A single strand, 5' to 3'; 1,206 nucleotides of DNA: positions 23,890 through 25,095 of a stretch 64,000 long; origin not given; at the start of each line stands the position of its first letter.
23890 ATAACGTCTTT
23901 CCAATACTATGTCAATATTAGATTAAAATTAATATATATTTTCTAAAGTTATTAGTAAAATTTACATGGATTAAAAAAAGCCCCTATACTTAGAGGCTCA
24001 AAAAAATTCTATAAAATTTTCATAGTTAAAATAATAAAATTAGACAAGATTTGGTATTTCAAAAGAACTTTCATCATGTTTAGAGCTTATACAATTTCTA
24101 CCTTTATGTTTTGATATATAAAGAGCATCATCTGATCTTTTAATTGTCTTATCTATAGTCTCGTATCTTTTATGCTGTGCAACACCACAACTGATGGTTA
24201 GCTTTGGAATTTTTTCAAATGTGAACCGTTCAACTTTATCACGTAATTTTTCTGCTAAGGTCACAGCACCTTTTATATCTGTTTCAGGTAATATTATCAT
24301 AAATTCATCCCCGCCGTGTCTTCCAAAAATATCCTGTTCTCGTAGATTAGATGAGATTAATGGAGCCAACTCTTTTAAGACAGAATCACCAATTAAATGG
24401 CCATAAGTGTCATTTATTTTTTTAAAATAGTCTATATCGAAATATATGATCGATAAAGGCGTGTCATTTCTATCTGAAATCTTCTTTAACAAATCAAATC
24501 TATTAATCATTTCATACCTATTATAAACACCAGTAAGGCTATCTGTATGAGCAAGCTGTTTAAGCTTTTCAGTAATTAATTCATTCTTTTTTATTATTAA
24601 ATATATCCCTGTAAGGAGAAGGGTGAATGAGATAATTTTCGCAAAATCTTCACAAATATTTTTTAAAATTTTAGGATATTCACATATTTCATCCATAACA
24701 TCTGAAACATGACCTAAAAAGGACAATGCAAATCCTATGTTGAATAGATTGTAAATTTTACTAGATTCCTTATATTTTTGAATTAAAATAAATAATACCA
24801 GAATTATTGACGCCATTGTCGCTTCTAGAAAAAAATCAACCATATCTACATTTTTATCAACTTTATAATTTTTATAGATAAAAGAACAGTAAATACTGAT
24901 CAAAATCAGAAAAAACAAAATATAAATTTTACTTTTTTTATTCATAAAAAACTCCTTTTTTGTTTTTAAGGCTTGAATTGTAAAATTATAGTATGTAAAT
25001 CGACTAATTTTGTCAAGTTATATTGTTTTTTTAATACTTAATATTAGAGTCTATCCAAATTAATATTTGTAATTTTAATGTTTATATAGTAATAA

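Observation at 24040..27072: Prophage-borne divergent c-di-GMP make/break pair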

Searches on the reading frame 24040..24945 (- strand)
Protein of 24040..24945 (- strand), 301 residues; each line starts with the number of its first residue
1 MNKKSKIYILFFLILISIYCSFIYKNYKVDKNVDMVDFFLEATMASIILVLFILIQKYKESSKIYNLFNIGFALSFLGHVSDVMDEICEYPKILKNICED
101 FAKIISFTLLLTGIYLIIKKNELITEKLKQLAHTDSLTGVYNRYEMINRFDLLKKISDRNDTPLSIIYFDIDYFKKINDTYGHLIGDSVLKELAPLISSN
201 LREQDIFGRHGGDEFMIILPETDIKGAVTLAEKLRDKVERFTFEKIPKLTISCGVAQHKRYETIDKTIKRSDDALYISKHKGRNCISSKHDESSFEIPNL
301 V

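Call 4: search_protein_families(library=pfam, proteins=[window:24040-24945:-], max_evalue=0.01)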
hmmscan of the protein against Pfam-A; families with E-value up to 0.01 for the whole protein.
window:24040-24945:- (301 aa): 2 families
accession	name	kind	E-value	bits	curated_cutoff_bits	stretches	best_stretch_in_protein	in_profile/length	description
PF00990.26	GGDEF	-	1.7e-41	142.1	23.8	1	132-284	1-160/161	Diguanylate cyclase, GGDEF domain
PF22335.1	Cas10-Cmr2_palm2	-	5.5e-08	33.4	27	1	211-286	58-132/133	Cas10/Cmr2, second palm domain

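Call 12: find_homologous_proteins(query=window:24040-24945:-)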
Query window:24040-24945:- (301 aa): 4735 proteins with E <= 0.001 among 6744 candidates; the best 120 are listed.
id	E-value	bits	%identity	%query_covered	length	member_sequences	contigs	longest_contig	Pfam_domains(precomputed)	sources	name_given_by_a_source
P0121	4.3e-192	655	100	100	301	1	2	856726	PF22335.2,PF00990.27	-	-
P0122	4.5e-138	478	75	100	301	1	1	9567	PF22335.2,PF00990.27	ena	-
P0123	2.9e-108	380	60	99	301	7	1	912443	PF22335.2,PF00990.27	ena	-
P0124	1.1e-94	335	57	98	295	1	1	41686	PF22335.2,PF00990.27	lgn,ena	-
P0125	1.7e-93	331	55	96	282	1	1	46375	PF00990.27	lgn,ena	-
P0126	7.1e-92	326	53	96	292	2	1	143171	PF00990.27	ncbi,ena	-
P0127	5.7e-91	323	55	94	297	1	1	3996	PF00990.27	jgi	-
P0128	2.1e-57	213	44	85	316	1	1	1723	PF00990.27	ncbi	-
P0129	2.4e-56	209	41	95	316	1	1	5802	PF00990.27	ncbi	-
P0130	1.7e-55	207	39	91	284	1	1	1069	PF00990.27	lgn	-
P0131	7.9e-44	168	50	54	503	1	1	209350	PF14827.13,PF00990.27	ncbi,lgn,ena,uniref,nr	ncbi:diguanylate cyclase [Persephonella sp.]|uniref:sensor domain-containing diguanylate cyclase n=1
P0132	1.8e-43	167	48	62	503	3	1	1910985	PF00990.27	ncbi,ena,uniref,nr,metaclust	ncbi:diguanylate cyclase [Persephonella sp. KM09-Lau-8]|uniref:sensor domain-containing diguanylate 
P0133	6.2e-42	162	53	54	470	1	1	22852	PF00672.31,PF00990.27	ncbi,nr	ncbi:MAG: diguanylate cyclase [Deltaproteobacteria bacterium]|nr:diguanylate cyclase [Deltaproteobac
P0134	6.7e-42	162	55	53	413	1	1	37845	PF08447.19,PF13426.14,PF13188.14,PF22335.2,PF00989.32,PF00990.27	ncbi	-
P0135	1.5e-41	161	49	56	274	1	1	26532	PF13384.13,PF01527.27,PF13518.13,PF13542.13,PF00990.27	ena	-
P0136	1.7e-41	161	46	65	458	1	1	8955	PF08447.19,PF13426.14,PF13188.14,PF13185.13,PF22335.2,PF01590.33,PF08448.17,PF00989.32,PF00990.27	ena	-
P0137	1.8e-41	161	48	54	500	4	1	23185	PF00990.27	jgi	-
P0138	2.3e-41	160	48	59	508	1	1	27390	PF14827.13,PF00990.27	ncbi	ncbi:GGDEF domain-containing protein [Persephonella sp.]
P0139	3.0e-41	160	45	58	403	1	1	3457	PF00990.27,PF00072.31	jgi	jgi:two-component system cell cycle response regulator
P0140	4.6e-41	159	48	54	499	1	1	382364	PF00990.27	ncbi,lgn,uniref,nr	ncbi:diguanylate cyclase (GGDEF) domain-containing protein [Persephonella hydrogeniphila]|uniref:dig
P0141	5.3e-41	159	50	54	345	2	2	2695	PF00990.27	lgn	-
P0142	5.3e-41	159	48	58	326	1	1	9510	PF08447.19,PF13426.14,PF08448.17,PF00989.32,PF00990.27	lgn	-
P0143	5.7e-41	159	48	56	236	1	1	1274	PF00990.27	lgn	-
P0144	6.7e-41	159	48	54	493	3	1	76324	PF00990.27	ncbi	-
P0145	9.6e-41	158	47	54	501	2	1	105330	PF00990.27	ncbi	ncbi:GGDEF domain-containing protein [Persephonella sp.]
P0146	1.2e-40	158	45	61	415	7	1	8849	PF22335.2,PF08269.18,PF00990.27,PF17200.11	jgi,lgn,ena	-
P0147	1.7e-40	157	48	54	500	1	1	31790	PF00990.27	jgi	-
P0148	1.7e-40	157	49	55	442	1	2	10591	PF00990.27,PF00571.34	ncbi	-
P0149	1.8e-40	157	48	54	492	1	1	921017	PF00990.27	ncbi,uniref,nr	ncbi:GGDEF domain-containing protein [Persephonella atlantica]|uniref:diguanylate cyclase n=1 Tax=Pe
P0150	3.3e-40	156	49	56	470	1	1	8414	PF00672.31,PF00990.27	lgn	-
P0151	4.0e-40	156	45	61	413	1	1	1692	PF22335.2,PF08269.18,PF00990.27,PF17200.11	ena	-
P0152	4.1e-40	156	49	55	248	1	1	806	PF00990.27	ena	-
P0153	5.2e-40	156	49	55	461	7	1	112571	PF13426.14,PF13188.14,PF12860.14,PF08448.17,PF00989.32,PF00990.27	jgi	-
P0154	7.0e-40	155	48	53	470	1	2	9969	PF13426.14,PF13188.14,PF13185.13,PF01590.33,PF08448.17,PF00989.32,PF00990.27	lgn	-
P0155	7.7e-40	155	52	52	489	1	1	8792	PF00990.27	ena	-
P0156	1.3e-39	155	50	53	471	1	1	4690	PF00672.31,PF00990.27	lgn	-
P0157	1.4e-39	154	46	62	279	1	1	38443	PF00990.27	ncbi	-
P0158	1.6e-39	154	46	56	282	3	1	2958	PF08447.19,PF13426.14,PF13188.14,PF22335.2,PF24898.3,PF00990.27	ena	-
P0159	1.8e-39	154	45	61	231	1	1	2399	PF00990.27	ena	-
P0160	1.9e-39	154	46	56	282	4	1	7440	PF13426.14,PF13188.14,PF22335.2,PF24898.3,PF00990.27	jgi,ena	-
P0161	2.0e-39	154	46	53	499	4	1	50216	PF00990.27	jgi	jgi:diguanylate cyclase (GGDEF)-like protein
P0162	2.2e-39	154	51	52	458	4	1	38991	PF23198.2,PF00990.27,PF00072.31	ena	-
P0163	3.9e-39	153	47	62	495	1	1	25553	PF22335.2,PF00990.27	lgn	-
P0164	4.2e-39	153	50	53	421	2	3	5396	PF00990.27,PF00072.31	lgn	-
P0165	5.7e-39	152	50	54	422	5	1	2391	PF08447.19,PF13426.14,PF13188.14,PF08448.17,PF00989.32,PF00990.27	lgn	-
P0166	6.4e-39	152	44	62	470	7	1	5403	PF02743.25,PF00990.27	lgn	-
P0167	8.0e-39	152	48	53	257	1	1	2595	PF08447.19,PF13426.14,PF00990.27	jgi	jgi:diguanylate cyclase (GGDEF)-like protein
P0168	8.3e-39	152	48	54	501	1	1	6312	PF00990.27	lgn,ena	-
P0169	8.4e-39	152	43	60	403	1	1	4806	PF00990.27,PF00072.31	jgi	jgi:two-component system, cell cycle response regulator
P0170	8.7e-39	152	46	55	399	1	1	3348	PF22335.2,PF11845.14,PF00990.27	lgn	-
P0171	9.2e-39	152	45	64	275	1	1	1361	PF08447.19,PF13426.14,PF13188.14,PF08448.17,PF00989.32,PF00990.27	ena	-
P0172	1.1e-38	151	48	54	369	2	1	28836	PF22335.2,PF00990.27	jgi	-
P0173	1.1e-38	151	44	65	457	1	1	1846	PF13426.14,PF13188.14,PF13185.13,PF01590.33,PF08448.17,PF00989.32,PF00990.27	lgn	-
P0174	1.2e-38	151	48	51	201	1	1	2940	PF00990.27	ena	-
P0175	1.2e-38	151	47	54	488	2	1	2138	PF08447.19,PF13426.14,PF02743.25,PF00989.32,PF21623.4,PF00990.27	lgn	-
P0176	1.8e-38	151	36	91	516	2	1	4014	PF14827.13,PF00990.27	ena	-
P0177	2.2e-38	151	48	53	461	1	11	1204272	PF08447.19,PF13426.14,PF08448.17,PF00989.32,PF00990.27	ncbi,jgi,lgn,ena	jgi:diguanylate cyclase (GGDEF)-like protein/PAS domain S-box-containing protein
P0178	2.8e-38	150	47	53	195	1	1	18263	PF00990.27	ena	-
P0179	2.8e-38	150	30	55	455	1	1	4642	PF00990.27,PF17853.7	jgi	jgi:diguanylate cyclase (GGDEF)-like protein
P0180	3.6e-38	150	46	54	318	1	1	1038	PF13426.14,PF08448.17,PF00989.32,PF00990.27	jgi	jgi:diguanylate cyclase (GGDEF)-like protein/PAS domain S-box-containing protein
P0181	3.9e-38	150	44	60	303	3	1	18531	PF00990.27,PF00072.31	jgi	jgi:two-component system, cell cycle response regulator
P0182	5.8e-38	149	53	53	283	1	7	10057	PF00990.27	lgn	-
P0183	6.9e-38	149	48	54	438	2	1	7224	PF08447.19,PF13426.14,PF08448.17,PF00989.32,PF00990.27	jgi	jgi:diguanylate cyclase (GGDEF)-like protein/PAS domain S-box-containing protein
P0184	8.0e-38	149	43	60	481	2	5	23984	PF02743.25,PF00990.27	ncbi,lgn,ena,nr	ncbi:MAG: GGDEF domain-containing protein [Spirochaetia bacterium]|nr:GGDEF domain-containing protei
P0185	8.5e-38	149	48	53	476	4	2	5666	PF13185.13,PF01590.33,PF24898.3,PF00990.27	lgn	-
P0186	9.2e-38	148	45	55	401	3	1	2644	PF13426.14,PF13188.14,PF12860.14,PF22335.2,PF08448.17,PF00989.32,PF00990.27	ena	-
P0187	1.0e-37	148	50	56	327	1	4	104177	PF00990.27,PF00072.31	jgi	jgi:diguanylate cyclase (GGDEF)-like protein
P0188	1.1e-37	148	44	54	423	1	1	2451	PF08447.19,PF00990.27,PF00072.31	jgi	jgi:diguanylate cyclase (GGDEF)-like protein/PAS domain S-box-containing protein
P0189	1.1e-37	148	41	69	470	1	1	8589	PF00672.31,PF00990.27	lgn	-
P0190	1.2e-37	148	46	61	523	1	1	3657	PF14827.13,PF00990.27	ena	-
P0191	1.3e-37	148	46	55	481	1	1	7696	PF00497.26,PF00990.27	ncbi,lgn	-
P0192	1.4e-37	148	47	54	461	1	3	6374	PF08447.19,PF13426.14,PF08448.17,PF00989.32,PF00990.27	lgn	-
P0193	1.7e-37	148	43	58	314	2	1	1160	PF22335.2,PF00990.27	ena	-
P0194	1.8e-37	147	46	52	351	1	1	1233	PF22335.2,PF00990.27,PF13675.12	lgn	-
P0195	1.9e-37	147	49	52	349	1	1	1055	PF01590.33,PF00990.27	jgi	jgi:diguanylate cyclase (GGDEF)-like protein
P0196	1.9e-37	147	44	57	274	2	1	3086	PF01527.27,PF00990.27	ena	-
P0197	2.0e-37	147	34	91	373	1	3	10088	PF22335.2,PF00990.27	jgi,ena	jgi:diguanylate cyclase (GGDEF) domain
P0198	2.1e-37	147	48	52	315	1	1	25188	PF00990.27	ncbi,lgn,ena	-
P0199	2.2e-37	147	49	56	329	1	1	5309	PF13426.14,PF00990.27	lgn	-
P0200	2.4e-37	147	49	52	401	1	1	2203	PF22335.2,PF00990.27,PF00072.31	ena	-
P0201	2.6e-37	147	45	58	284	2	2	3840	PF00990.27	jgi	jgi:diguanylate cyclase (GGDEF)-like protein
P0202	2.8e-37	147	48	53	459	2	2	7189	PF08447.19,PF13426.14,PF13188.14,PF13185.13,PF01590.33,PF08448.17,PF00989.32,PF00990.27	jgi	-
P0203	3.0e-37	147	47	55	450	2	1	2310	PF13426.14,PF13188.14,PF12860.14,PF08448.17,PF00989.32,PF00990.27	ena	-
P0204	3.3e-37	147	36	85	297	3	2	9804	PF00990.27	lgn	-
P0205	4.7e-37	146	47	59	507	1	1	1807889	PF00990.27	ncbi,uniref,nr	ncbi:GGDEF domain-containing protein [Nitrosophilus alvini]|uniref:GGDEF domain-containing protein n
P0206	5.3e-37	146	44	57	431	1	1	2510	PF13426.14,PF00990.27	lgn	-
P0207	5.5e-37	146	44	63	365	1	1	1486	PF22335.2,PF00990.27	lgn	-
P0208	5.7e-37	146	49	53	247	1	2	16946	PF22335.2,PF00990.27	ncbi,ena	-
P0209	6.9e-37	146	49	52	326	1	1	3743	PF13426.14,PF13188.14,PF08448.17,PF00989.32,PF00990.27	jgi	-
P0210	7.0e-37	146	46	59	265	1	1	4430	PF00990.27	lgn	-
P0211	7.6e-37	145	35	87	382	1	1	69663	PF22335.2,PF00990.27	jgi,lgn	jgi:diguanylate cyclase (GGDEF) domain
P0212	8.0e-37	145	46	54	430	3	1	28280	PF00990.27,PF00072.31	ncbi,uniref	ncbi:diguanylate cyclase [Desulfurella sp.]|uniref:diguanylate cyclase n=1 Tax=Desulfurella sp. TaxI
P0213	9.1e-37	145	43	64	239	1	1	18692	PF08447.19,PF13426.14,PF00990.27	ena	-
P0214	1.4e-36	145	48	54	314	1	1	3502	PF00990.27,PF00072.31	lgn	-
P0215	1.5e-36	144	50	51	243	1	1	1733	PF22335.2,PF00990.27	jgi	jgi:polar amino acid transport system substrate-binding protein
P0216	1.5e-36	144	46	54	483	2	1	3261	PF02743.25,PF22335.2,PF00990.27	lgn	-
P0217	1.6e-36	144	45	53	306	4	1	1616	PF08447.19,PF13426.14,PF00989.32,PF00990.27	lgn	-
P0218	1.7e-36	144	46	55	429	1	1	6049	PF00990.27,PF00072.31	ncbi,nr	ncbi:MAG: diguanylate cyclase [Campylobacterales bacterium]|nr:diguanylate cyclase [Campylobacterale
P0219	1.7e-36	144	47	54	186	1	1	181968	PF00990.27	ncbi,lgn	-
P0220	1.8e-36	144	45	59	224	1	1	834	PF00990.27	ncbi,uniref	ncbi:Diguanylate cyclase DgcM [bioreactor metagenome]|uniref:Diguanylate cyclase DgcM n=1 Tax=biorea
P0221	2.1e-36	144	47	54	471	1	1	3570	PF00497.26,PF00990.27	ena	-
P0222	2.1e-36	144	46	57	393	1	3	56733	PF08447.19,PF13426.14,PF13188.14,PF08448.17,PF00989.32,PF00990.27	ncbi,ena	-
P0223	2.6e-36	144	40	77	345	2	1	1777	PF00990.27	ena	-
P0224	3.3e-36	143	46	53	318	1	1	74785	PF00990.27,PF00072.31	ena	-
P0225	3.3e-36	143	47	52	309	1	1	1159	PF22335.2,PF00990.27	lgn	-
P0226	3.7e-36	143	44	52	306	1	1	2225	PF08447.19,PF13426.14,PF00989.32,PF00990.27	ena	-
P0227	4.7e-36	143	48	53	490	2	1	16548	PF00672.31,PF00990.27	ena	-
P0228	4.7e-36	143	48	53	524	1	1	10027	PF08447.19,PF13426.14,PF13188.14,PF12860.14,PF08448.17,PF00989.32,PF00990.27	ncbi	ncbi:MAG: diguanylate cyclase domain-containing protein [Aquificaceae bacterium]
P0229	4.8e-36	143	44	55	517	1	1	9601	PF14827.13,PF00990.27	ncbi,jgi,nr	ncbi:MAG: diguanylate cyclase [Spirochaetaceae bacterium]|jgi:diguanylate cyclase (GGDEF)-like prote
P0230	5.4e-36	143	45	54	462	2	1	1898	PF08447.19,PF13426.14,PF08448.17,PF00989.32,PF00990.27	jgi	jgi:diguanylate cyclase (GGDEF)-like protein/PAS domain S-box-containing protein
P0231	5.9e-36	143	44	62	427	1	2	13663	PF00990.27,PF00072.31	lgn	-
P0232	6.3e-36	142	41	56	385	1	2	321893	PF00990.27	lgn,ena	-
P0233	7.7e-36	142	46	53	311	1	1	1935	PF00498.32,PF16697.11,PF00990.27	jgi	-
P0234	7.7e-36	142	45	60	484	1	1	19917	PF00990.27,PF00072.31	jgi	jgi:two-component system, cell cycle response regulator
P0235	7.9e-36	142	45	66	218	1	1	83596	PF00990.27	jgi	jgi:diguanylate cyclase (GGDEF)-like protein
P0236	8.0e-36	142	38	78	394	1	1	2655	PF00990.27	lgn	-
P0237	8.6e-36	142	46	54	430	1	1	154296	PF00990.27,PF00072.31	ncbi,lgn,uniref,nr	ncbi:two-component system, cell cycle response regulator [Desulfurella multipotens]|uniref:diguanyla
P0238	8.7e-36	142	41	68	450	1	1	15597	PF13426.14,PF13188.14,PF08448.17,PF00989.32,PF00990.27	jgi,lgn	-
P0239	9.3e-36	142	45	53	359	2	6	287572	PF00990.27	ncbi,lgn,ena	-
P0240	9.5e-36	142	45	59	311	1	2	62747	PF00990.27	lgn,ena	-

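Call 29: search_dna_similar(query=window:24040-24945:-, collection=phages, mode=protein, max_rows=25, max_evalue=0.001)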
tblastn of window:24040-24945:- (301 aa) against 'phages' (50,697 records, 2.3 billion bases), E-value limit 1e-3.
Records with a match: 138; places in all: 145; records where one place covers at least 80% of the query: 2.
Best place of each record, by identity: <60% 138.
By first word of the organism name: Bacteriophage 73; Acinetobacter 18; Clostridium 10; Listeria 8; Pseudomonas 6; Salmonella 5; Bacillus 4; Escherichia 4; Bordetella 4; Klebsiella 3; and 3 more.
By host as written in the record: - 93; Listeria monocytogenes 8; Clostridium perfringens 7; Bordetella bronchiseptica ATCC 10580 4; Pseudomonas aeruginosa 3; Homo sapiens 3; Bacillus subtilis W-23-S(r); Bacillus licheniformis ATCC 9945a 2; Escherichia coli 2; and 12 more.
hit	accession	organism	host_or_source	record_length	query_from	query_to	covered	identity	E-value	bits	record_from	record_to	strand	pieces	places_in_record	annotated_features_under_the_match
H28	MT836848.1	Bacteriophage sp.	human fecal samples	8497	50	284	78%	33.6%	4e-27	116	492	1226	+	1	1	record has no annotation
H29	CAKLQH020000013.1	Acinetobacter phage MD-2021a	not known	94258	38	297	86%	28.7%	3e-20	97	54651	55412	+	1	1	pleD: Sensory box-containing diguanylate cyclase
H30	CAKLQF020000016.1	Acinetobacter phage MD-2021a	not known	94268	38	297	86%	28.7%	3e-20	97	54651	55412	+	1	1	pleD: Sensory box-containing diguanylate cyclase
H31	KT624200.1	Bacillus phage SP-15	Bacillus subtilis W-23-S(r); Bacillus ...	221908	104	286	61%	39.7%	3e-25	111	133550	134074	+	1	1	diguanylate cyclase | glycosyl transferase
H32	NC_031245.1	Bacillus phage SP-15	Bacillus subtilis W-23-S(r); Bacillus ...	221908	104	286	61%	39.7%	3e-25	111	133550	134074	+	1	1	diguanylate cyclase | glycosyl transferase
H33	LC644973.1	Acetobacter phage phiAX1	Acetobacter sp. ATCC 21760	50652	99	286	62%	36.6%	2e-26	114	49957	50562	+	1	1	GGDEF-containing protein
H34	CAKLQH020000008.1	Acinetobacter phage MD-2021a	not known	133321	102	291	63%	35.6%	5e-24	107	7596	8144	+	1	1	ycdT: diguanylate cyclase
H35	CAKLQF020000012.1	Acinetobacter phage MD-2021a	not known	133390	102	291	63%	35.6%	5e-24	107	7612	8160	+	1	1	ycdT: diguanylate cyclase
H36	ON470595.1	Escherichia phage vB_EcoS-683R6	Escherichia coli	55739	118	286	56%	39.2%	7e-30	124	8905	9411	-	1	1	diguanylate cyclase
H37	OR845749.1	Escherichia phage ECO95 1-6-1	Escherichia coli O157:H7 ATCC 43895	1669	95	292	66%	33.0%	2e-23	105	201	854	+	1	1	record has no annotation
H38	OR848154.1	Listeria phage LM 4-14-1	Listeria monocytogenes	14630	109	292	61%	35.3%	5e-25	110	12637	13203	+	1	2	record has no annotation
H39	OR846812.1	Listeria phage LM 4-11-1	Listeria monocytogenes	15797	109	292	61%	35.3%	5e-25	110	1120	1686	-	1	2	record has no annotation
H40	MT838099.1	Bacteriophage sp.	human fecal samples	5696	126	286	53%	40.2%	5e-23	104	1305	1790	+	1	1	record has no annotation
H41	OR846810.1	Listeria phage LM 4-11-1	Listeria monocytogenes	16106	87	292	68%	31.0%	5e-23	104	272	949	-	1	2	record has no annotation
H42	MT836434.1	Bacteriophage sp.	human fecal samples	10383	117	287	57%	37.2%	1e-26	115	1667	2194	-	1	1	record has no annotation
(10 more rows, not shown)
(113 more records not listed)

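Call 36: search_solved_structures(query=window:24040-24945:-, show_alignments=2, max_evalue=1e-25)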
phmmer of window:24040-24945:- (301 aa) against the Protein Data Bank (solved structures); distinct sequences matched with E-value up to 1e-25: 13.
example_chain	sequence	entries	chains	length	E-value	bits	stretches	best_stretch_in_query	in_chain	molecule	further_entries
5llw_B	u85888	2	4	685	2.4e-35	125.7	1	124-288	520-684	Diguanylate cyclase (GGDEF) domain-containing protein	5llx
6et7_A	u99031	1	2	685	8e-35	124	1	124-288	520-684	Diguanylate cyclase (GGDEF) domain-containing protein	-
3ign_A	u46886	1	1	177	2.1e-32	116.1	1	126-286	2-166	Diguanylate cyclase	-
1w25_A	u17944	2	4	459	2.6e-31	112.5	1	129-289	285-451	STALKED-CELL DIFFERENTIATION CONTROLLING PROTEIN | RESPONSE REGULATOR PLED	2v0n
2wb4_A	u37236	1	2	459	2.7e-31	112.4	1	129-289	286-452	DIGUANYLATE CYCLASE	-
9g86_A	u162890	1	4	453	3.7e-31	111.9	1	129-289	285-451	Response regulator PleD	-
9g85_A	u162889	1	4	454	3.7e-31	111.9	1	129-289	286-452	Response regulator PleD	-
6d9m_A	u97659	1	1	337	7.2e-29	104.4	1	133-286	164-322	Fusion protein of Endolysin,Response receiver sensor diguanylate cyclase, GAF domain-conta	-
7e6g_A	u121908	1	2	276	7.9e-29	104.3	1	127-286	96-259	Putative GGDEF domain protein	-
6zxm_A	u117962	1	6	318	1.3e-27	100.4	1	111-287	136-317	Putative GGDEF/response regulator receiver domain protein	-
6hbz_A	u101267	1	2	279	1.3e-27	100.3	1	128-285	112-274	GGDEF domain protein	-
6zxb_A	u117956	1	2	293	8.3e-26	94.4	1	111-287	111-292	Putative GGDEF/response regulator receiver domain protein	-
3i5c_A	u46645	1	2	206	9.7e-26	94.2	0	125-287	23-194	Fusion of General control protein GCN4 and WSPR response regulator protein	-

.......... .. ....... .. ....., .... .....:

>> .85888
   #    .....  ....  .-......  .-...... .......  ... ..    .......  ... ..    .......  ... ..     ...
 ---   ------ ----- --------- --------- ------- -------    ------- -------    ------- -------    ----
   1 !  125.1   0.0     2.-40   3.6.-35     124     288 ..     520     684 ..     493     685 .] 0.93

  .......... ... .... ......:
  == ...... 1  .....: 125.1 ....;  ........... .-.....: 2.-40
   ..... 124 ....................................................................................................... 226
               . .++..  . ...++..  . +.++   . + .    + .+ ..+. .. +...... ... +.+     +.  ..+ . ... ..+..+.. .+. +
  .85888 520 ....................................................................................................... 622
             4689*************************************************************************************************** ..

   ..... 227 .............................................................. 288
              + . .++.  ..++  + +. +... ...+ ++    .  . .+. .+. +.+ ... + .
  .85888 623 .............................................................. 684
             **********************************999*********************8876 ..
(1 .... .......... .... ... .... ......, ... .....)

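Call 38: search_protein_families(library=padloc, proteins=[window:24040-24945:-], max_evalue=0.01)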
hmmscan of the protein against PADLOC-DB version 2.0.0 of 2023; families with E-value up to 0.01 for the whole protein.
window:24040-24945:- (301 aa): 0 families

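Call 49: find_encoding_contigs(protein=P0122, flank=10000, max_places=2)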
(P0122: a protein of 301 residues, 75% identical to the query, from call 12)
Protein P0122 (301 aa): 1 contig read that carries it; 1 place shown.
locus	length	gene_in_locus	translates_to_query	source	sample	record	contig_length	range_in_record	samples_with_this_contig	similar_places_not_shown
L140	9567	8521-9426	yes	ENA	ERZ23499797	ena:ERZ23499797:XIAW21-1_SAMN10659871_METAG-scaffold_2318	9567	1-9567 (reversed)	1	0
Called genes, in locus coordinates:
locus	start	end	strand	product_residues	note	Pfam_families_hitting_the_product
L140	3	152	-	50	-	?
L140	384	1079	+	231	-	PF01381:HTH_3, PF00717:Peptidase_S24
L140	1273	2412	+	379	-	PF02195:ParB_N (faint), PF03235:GmrSD_N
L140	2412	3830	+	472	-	PF13175:AAA_15 (faint), PF13304:AAA_21 (faint)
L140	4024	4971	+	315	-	-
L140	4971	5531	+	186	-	-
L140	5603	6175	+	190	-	-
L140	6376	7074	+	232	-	-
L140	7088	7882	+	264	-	-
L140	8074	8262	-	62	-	-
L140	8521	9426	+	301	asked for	PF22335:Cas10-Cmr2_palm2 (weak), PF00990:GGDEF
